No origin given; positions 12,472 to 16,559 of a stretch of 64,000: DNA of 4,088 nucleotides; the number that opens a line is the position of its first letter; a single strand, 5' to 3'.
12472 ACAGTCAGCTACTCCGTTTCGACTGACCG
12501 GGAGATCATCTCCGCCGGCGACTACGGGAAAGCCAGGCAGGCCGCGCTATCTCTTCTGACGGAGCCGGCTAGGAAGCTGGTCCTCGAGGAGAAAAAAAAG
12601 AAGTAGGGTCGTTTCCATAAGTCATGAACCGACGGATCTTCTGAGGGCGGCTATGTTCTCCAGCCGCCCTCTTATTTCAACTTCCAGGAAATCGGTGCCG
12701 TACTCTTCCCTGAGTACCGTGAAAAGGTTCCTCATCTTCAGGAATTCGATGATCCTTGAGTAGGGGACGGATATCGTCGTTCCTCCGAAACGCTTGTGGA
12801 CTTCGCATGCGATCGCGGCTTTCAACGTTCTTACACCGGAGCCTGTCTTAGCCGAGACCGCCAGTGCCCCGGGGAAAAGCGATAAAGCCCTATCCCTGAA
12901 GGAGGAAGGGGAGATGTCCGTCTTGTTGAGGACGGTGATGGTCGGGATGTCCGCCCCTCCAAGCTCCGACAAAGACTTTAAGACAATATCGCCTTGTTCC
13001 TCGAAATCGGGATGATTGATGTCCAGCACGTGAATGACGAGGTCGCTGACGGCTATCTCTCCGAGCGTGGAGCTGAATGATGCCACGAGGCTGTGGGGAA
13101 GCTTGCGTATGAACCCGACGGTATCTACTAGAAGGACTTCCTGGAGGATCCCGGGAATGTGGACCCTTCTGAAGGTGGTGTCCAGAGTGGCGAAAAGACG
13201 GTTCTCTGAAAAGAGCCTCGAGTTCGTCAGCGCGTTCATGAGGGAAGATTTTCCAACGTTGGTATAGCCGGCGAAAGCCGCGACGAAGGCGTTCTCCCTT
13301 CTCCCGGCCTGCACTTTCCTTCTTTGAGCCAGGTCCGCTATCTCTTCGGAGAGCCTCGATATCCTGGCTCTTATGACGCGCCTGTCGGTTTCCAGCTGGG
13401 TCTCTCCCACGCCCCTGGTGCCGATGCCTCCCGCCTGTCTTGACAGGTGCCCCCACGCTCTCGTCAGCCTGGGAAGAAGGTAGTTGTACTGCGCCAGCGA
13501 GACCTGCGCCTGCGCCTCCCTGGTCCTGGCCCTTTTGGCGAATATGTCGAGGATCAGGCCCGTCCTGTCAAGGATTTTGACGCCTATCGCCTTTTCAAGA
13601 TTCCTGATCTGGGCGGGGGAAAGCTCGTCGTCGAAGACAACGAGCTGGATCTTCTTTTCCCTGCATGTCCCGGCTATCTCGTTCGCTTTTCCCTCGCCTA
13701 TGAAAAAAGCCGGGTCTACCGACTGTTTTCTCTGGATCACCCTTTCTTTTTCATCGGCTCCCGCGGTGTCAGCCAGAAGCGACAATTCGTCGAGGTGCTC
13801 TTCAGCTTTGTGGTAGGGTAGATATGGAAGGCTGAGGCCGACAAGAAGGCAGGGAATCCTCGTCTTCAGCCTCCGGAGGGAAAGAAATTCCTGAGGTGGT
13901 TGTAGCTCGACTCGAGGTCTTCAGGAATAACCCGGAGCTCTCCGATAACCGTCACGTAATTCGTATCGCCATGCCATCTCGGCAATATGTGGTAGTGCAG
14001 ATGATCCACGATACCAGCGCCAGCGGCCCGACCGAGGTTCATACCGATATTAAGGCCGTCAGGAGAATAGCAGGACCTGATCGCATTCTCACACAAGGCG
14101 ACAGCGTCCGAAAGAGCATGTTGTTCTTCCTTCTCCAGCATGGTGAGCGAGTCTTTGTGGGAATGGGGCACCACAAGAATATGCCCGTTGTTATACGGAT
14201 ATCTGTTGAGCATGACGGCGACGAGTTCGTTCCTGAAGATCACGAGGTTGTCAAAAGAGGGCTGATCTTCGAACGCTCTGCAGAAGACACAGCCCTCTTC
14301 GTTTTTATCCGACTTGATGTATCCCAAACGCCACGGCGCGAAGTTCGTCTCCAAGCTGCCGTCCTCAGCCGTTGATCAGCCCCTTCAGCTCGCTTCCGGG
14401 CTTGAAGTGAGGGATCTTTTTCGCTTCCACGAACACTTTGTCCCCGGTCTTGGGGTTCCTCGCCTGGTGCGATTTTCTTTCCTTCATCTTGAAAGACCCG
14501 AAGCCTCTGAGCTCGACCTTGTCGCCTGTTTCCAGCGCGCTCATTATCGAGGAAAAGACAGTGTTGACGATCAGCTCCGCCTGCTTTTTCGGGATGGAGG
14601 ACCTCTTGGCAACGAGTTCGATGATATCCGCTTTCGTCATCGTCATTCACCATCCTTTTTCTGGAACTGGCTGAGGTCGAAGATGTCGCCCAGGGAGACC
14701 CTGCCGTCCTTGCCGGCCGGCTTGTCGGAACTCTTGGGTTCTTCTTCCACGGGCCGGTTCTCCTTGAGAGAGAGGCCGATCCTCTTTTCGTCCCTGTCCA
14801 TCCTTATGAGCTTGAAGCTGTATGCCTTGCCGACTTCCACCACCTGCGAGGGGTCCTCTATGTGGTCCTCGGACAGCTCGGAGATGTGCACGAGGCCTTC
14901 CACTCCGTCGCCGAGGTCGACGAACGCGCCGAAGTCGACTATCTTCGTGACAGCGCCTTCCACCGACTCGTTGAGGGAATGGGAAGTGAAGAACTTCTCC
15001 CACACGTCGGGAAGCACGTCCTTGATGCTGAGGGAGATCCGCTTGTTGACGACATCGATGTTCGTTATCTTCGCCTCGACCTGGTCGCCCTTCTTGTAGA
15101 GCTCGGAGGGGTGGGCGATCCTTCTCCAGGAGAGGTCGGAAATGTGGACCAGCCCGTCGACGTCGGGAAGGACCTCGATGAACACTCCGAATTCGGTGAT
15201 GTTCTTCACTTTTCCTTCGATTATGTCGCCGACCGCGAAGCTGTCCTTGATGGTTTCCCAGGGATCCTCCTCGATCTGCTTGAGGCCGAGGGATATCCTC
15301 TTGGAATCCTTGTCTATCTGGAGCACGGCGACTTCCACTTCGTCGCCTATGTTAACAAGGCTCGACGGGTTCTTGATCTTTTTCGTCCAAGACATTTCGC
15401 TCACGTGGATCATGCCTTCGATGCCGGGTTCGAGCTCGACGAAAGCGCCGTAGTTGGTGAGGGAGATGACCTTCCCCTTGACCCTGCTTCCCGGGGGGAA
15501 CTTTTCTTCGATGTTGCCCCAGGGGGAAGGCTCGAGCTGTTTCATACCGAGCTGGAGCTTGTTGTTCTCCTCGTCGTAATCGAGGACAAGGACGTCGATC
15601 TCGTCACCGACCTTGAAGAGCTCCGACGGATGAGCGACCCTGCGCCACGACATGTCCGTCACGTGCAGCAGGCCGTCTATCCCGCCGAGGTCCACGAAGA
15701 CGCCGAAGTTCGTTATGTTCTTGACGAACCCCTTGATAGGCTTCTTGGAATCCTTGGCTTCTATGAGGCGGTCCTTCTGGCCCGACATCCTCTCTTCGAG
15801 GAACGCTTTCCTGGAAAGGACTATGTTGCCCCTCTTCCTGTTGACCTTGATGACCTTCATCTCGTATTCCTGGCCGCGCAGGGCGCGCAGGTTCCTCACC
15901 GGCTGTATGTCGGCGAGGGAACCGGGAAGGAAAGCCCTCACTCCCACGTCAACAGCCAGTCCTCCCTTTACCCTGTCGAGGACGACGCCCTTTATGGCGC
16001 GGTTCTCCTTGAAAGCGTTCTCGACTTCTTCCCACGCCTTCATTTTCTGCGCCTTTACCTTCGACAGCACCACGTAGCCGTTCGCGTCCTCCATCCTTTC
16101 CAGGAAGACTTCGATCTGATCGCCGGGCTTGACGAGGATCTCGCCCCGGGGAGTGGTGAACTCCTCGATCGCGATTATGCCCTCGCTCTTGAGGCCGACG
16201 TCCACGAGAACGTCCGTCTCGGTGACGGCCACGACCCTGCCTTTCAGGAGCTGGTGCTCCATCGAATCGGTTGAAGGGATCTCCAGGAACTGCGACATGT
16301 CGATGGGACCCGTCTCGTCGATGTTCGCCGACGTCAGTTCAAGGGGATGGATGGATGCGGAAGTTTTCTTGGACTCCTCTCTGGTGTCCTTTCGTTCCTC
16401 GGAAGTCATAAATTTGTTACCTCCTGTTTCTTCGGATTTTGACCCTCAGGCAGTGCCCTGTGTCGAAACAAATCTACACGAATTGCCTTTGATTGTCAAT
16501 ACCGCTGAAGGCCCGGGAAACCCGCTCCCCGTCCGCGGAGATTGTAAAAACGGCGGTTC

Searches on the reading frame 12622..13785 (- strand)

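Call 10: search_protein_families(library=pfam, proteins=[window:12622-13785:-], max_evalue=0.001)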
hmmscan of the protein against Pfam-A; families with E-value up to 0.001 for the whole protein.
window:12622-13785:- (387 aa): 5 families
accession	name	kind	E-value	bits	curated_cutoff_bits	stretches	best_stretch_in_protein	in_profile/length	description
PF13167.11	GTP-bdg_N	-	2.1e-30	105.5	25.4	1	3-83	9-89/89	GTP-binding GTPase N-terminal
PF16360.10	GTP-bdg_M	-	6.9e-29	100.7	29.5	1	85-163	1-79/79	GTP-binding GTPase Middle Region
PF01926.29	MMR_HSR1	-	1e-19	71.2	21.9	1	169-288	2-113/113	50S ribosome-binding GTPase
PF03193.22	RsgA_GTPase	-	4.2e-05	23.9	30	0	167-225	107-168/174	RsgA GTPase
PF02421.24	FeoB_N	-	0.00063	19.7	27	0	169-292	3-118/156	Ferrous iron transport protein B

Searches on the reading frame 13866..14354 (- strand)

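Call 10: search_protein_families(library=pfam, proteins=[window:13866-14354:-], max_evalue=0.001)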
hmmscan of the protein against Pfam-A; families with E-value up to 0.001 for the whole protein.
window:13866-14354:- (162 aa): 3 families
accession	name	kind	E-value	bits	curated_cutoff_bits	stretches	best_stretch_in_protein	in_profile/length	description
PF01230.28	HIT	-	3e-16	60.3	21.5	1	35-127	5-96/98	HIT domain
PF11969.13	DcpS_C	-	1e-10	42.5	24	1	22-124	2-100/114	Scavenger mRNA decapping enzyme C-term binding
PF04677.20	CwfJ_C_1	-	0.00018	21.8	21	1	16-96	8-82/122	Protein similar to CwfJ C-terminus 1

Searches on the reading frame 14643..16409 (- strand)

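Call 10: search_protein_families(library=pfam, proteins=[window:14643-16409:-], max_evalue=0.001)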
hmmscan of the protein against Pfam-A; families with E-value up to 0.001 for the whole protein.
window:14643-16409:- (588 aa): 6 families
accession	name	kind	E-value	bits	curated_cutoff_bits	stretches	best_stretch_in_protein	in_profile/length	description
PF00575.29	S1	-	1.3e-105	346.3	22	6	391-463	2-74/74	S1 RNA binding domain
PF23459.1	S1_RRP5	-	1.5e-30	106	27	3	394-461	4-71/72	RRP5 S1 domain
PF21710.3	Spt6_S1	-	5.9e-16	59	27.5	1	388-463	11-87/91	Spt6, S1/OB domain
PF13509.12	S1_2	-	1.4e-07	31.9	21.8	0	486-516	8-38/61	S1 domain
PF24685.1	OB_RRP5_4th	-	3e-06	27.6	31.5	0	393-454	8-74/92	RRP5 OB-fold domain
PF17092.11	PCB_OB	-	0.00021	22.5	27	0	309-364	34-99/111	Penicillin-binding protein OB-like domain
